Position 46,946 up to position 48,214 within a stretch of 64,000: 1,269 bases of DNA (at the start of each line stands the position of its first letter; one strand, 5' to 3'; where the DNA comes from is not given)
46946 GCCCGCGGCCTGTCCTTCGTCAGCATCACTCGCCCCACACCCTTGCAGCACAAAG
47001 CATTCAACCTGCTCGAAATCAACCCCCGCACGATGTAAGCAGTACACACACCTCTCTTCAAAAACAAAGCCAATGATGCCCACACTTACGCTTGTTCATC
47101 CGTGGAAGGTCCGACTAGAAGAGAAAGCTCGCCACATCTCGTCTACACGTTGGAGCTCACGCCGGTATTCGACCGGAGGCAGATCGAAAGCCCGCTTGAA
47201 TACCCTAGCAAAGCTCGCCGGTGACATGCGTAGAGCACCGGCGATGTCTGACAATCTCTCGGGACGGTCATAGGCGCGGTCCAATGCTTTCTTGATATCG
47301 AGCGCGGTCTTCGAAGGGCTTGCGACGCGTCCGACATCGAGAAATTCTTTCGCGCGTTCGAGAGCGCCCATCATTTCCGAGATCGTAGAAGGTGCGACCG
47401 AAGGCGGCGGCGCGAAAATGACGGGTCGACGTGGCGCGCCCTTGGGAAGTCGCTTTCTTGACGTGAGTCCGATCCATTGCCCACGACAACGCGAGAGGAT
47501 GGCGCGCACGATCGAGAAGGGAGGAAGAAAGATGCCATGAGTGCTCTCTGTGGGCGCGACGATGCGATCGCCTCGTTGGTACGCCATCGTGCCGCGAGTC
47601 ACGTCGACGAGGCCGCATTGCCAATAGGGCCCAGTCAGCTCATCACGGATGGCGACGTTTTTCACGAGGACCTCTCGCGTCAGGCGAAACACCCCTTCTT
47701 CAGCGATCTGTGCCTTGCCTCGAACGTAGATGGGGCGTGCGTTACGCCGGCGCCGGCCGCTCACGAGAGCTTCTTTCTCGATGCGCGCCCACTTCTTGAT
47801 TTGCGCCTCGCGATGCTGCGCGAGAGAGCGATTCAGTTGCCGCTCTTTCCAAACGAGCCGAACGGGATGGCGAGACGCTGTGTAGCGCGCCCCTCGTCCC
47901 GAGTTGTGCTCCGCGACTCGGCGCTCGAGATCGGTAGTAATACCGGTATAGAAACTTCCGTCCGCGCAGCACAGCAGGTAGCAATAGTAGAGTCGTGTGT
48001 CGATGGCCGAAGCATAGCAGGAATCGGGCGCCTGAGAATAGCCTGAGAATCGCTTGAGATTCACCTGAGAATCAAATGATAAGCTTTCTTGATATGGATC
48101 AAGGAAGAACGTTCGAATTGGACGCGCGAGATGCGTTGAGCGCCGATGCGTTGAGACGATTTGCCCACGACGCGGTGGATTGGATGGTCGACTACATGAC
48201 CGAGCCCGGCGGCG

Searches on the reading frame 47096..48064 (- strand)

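Call 53: search_protein_families(library=pfam, proteins=[window:47096-48064:-], max_evalue=0.0001)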
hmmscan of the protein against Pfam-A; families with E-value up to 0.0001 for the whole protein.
window:47096-48064:- (322 aa): 2 families
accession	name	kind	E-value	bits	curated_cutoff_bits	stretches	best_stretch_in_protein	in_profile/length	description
PF01541.30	GIY-YIG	-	5.3e-15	55.9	22.6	1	26-94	2-73/78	GIY-YIG catalytic domain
PF00165.29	HTH_AraC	-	4.4e-05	23.9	26.6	1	265-302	5-42/42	Bacterial regulatory helix-turn-helix proteins, AraC family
